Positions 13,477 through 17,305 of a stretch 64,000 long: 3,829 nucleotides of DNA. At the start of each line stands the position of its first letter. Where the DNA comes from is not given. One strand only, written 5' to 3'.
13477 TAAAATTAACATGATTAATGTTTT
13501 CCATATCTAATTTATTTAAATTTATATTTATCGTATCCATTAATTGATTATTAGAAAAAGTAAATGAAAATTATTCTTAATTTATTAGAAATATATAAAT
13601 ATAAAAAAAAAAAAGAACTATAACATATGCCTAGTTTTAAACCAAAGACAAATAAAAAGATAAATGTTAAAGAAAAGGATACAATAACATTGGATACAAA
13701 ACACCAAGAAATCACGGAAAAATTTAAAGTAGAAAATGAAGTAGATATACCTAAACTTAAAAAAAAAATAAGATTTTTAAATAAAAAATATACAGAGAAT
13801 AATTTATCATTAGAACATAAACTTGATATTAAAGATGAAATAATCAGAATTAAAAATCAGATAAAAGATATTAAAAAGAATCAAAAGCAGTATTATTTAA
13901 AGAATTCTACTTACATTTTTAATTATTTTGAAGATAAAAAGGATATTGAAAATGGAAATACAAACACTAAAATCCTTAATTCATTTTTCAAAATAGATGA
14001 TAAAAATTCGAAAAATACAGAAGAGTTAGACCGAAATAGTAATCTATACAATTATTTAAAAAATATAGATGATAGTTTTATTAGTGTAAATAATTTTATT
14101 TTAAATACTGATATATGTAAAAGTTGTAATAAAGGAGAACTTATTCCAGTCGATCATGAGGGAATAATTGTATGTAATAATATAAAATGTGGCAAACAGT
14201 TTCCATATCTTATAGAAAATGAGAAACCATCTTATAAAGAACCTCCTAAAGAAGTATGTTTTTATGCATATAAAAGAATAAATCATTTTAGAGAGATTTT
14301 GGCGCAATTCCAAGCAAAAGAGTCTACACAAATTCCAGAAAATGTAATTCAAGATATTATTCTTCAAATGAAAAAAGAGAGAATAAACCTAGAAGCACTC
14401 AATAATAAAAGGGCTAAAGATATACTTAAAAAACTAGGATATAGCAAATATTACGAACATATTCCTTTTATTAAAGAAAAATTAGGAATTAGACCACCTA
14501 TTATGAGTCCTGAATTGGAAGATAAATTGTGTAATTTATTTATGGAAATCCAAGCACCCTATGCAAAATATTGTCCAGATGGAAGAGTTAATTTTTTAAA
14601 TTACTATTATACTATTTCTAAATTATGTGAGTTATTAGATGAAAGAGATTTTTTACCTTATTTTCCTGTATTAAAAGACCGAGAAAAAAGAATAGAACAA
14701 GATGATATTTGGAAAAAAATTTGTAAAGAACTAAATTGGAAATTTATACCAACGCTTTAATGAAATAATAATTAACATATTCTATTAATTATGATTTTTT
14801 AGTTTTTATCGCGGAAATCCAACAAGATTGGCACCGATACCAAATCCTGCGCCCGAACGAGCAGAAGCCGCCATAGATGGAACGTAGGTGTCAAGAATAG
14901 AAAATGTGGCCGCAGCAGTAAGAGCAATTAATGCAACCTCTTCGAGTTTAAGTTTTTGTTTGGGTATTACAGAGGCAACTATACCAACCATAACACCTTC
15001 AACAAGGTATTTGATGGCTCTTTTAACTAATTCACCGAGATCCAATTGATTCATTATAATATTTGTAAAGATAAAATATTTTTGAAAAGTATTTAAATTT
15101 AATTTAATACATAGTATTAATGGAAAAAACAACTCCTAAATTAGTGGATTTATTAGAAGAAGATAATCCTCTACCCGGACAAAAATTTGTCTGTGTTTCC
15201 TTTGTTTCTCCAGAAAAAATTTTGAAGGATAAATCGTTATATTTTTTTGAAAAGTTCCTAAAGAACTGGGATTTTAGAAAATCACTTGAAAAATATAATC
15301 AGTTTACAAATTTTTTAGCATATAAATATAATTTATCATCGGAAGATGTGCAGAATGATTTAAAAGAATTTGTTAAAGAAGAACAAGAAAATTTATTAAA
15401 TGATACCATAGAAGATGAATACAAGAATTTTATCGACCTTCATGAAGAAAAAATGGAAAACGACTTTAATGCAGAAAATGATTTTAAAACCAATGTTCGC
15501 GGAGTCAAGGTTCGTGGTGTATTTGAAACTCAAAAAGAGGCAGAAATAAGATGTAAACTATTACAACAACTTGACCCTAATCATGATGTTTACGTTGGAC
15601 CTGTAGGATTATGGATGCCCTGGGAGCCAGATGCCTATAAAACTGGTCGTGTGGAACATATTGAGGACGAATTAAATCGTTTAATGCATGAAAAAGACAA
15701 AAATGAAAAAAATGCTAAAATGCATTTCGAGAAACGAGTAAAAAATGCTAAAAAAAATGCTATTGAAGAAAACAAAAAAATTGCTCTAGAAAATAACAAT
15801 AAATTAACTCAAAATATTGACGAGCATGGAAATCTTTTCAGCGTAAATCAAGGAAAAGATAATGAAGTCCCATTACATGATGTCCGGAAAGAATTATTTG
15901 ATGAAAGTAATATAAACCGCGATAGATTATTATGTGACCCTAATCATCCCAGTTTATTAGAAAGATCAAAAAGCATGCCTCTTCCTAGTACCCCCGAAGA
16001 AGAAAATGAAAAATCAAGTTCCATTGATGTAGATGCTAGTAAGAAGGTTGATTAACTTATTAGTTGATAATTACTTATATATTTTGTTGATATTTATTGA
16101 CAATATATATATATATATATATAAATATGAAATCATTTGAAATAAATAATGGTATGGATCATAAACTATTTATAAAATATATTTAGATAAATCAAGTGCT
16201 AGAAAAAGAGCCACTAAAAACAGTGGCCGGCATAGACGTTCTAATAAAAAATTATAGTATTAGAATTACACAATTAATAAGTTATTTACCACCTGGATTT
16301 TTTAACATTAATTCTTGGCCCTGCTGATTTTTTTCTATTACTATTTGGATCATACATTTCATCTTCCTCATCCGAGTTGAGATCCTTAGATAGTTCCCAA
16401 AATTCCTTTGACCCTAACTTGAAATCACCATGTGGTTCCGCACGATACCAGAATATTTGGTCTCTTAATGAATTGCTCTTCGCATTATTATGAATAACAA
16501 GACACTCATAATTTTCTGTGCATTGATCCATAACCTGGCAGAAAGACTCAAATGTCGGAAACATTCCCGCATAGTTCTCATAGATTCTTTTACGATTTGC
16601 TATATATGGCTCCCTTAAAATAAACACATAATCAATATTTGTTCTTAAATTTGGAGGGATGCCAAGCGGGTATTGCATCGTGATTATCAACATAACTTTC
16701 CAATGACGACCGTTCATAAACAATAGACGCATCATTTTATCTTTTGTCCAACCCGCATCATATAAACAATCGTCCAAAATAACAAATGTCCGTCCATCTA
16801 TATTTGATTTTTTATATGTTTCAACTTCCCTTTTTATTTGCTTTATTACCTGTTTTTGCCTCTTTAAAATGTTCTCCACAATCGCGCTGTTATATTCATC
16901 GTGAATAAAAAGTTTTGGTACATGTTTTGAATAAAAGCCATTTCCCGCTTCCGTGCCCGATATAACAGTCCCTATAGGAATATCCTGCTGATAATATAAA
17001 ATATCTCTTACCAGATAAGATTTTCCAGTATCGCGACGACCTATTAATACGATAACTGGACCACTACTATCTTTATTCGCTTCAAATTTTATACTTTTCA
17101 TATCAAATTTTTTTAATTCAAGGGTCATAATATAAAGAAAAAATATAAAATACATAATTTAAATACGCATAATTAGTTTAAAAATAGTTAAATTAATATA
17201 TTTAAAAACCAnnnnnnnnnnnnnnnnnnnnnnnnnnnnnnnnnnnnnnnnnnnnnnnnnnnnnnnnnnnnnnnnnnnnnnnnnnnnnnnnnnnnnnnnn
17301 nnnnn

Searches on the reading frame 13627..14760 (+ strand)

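Call 11: search_protein_families(library=pfam, proteins=[window:13627-14760:+], max_evalue=0.01)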
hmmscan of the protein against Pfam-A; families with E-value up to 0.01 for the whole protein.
window:13627-14760:+ (377 aa): 1 family
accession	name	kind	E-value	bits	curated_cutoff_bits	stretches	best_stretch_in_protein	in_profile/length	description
PF04947.19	Pox_VLTF3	-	7e-45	153.2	25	1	212-373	5-168/168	Poxvirus Late Transcription Factor VLTF3 like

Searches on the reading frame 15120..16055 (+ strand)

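Call 40: search_protein_families(library=pfam, proteins=[window:15120-16055:+], max_evalue=0.01)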
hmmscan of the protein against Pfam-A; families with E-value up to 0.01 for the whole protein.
window:15120-16055:+ (311 aa): 1 family
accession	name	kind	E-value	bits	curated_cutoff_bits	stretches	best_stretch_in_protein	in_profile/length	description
PF19150.5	DUF5832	-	3.1e-24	85.5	26.7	1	129-206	1-80/81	Family of unknown function (DUF5832)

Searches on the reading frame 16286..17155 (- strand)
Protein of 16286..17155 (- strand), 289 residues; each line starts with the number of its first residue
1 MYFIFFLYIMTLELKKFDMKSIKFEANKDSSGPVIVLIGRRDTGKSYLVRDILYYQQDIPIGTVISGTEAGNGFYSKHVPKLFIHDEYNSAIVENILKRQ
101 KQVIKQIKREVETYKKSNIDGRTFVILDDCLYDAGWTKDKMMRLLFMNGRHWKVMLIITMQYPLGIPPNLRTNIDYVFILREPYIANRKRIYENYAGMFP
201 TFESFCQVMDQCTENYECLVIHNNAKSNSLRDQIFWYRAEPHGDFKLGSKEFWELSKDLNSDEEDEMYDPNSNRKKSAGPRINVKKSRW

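Call 40: search_protein_families(library=pfam, proteins=[window:16286-17155:-], max_evalue=0.01)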
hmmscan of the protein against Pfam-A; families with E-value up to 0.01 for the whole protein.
window:16286-17155:- (289 aa): 2 families
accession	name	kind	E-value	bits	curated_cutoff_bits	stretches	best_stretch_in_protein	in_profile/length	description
PF04665.18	Pox_A32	-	5.1e-06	26.6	22.8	1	36-178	17-153/242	Poxvirus A32 protein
PF13173.12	AAA_14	-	0.0064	16.9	27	0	33-136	3-77/129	AAA domain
